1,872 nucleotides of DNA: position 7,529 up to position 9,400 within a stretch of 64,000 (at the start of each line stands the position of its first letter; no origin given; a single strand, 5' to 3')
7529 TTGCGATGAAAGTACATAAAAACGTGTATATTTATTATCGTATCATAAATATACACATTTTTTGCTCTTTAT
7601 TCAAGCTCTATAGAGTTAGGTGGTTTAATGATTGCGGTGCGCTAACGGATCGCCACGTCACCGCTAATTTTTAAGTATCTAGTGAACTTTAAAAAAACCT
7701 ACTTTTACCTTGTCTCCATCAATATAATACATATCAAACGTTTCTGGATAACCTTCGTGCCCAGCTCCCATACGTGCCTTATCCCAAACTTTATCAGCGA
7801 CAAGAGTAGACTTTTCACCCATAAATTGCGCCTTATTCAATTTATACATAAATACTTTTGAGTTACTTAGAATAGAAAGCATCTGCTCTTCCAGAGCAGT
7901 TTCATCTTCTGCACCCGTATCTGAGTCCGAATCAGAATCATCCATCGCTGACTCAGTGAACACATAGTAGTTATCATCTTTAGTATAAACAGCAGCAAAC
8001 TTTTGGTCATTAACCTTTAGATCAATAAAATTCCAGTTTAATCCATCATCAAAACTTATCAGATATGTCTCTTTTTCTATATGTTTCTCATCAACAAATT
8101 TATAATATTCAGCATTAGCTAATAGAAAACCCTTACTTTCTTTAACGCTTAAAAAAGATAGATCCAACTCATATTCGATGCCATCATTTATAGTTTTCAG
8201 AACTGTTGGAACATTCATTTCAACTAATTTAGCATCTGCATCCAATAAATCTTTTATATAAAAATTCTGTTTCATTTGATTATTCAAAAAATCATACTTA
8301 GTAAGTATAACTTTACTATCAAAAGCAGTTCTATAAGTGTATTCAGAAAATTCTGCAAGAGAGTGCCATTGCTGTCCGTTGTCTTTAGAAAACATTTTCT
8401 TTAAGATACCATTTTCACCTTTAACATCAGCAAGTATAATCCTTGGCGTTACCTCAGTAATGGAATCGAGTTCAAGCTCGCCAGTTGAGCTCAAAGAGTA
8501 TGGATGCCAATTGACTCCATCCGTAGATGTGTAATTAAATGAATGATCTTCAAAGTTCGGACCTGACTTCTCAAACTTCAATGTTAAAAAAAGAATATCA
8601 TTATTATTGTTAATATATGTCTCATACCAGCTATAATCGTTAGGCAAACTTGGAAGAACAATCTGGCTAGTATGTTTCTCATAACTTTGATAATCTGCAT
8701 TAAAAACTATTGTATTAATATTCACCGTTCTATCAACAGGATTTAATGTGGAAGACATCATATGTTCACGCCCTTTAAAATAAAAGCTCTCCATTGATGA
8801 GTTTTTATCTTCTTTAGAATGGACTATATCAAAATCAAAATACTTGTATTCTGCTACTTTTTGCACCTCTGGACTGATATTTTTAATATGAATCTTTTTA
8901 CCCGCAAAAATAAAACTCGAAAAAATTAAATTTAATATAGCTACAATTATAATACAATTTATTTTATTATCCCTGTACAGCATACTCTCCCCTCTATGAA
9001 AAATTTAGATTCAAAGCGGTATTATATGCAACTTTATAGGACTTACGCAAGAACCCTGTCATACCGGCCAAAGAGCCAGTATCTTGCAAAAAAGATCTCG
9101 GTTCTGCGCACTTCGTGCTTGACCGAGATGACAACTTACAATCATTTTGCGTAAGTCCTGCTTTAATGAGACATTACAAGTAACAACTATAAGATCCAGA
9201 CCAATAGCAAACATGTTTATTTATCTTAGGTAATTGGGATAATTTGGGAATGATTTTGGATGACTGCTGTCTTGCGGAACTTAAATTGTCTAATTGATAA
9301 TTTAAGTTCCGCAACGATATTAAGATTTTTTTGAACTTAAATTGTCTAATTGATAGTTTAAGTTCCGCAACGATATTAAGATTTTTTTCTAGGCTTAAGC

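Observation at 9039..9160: Previously unannotated 122-bp MITE-like repeat family with terminal inverted repeats, two copies in the window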

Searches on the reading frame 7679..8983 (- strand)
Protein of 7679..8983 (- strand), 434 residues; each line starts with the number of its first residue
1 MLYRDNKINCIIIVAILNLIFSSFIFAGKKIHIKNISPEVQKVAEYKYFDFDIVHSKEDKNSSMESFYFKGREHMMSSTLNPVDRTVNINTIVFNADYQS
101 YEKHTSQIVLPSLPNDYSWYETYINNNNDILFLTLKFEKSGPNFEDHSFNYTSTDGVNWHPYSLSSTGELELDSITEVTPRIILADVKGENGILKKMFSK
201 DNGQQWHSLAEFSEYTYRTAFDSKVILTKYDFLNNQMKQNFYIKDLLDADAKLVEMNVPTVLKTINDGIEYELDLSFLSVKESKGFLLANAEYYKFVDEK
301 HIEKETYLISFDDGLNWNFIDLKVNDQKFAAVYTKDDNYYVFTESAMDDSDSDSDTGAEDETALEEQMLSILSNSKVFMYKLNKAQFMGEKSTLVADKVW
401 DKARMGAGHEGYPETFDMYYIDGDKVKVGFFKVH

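Call 60: find_homologous_proteins(query=window:7679-8983:-, max_evalue=0.00001)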
Query window:7679-8983:- (434 aa): 1 proteins with E <= 0.00001 among 3497 candidates.
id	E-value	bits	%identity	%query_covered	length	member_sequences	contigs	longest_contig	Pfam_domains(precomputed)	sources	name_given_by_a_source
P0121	5.8e-136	472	92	55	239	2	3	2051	-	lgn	-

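Call 61: find_encoding_contigs(protein=P0121, flank=3000, max_places=4)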
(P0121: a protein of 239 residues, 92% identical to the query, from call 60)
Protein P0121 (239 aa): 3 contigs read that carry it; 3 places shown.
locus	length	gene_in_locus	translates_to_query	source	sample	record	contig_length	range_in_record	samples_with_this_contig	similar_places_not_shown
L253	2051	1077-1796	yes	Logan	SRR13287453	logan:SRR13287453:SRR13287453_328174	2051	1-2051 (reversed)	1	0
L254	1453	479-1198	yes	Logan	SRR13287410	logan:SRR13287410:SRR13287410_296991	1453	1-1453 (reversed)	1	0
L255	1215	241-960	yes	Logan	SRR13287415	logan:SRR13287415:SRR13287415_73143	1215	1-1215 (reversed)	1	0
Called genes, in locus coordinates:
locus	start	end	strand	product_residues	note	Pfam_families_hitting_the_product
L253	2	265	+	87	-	?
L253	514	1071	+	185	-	-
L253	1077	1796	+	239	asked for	-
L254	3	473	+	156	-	?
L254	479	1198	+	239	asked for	-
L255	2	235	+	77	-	?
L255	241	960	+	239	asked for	-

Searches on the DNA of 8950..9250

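Call 77: search_rna_families(source=window, start=8950, end=9250, threshold=evalue, max_evalue=1)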
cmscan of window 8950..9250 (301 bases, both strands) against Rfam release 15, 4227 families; matches with E-value up to 1: 0.
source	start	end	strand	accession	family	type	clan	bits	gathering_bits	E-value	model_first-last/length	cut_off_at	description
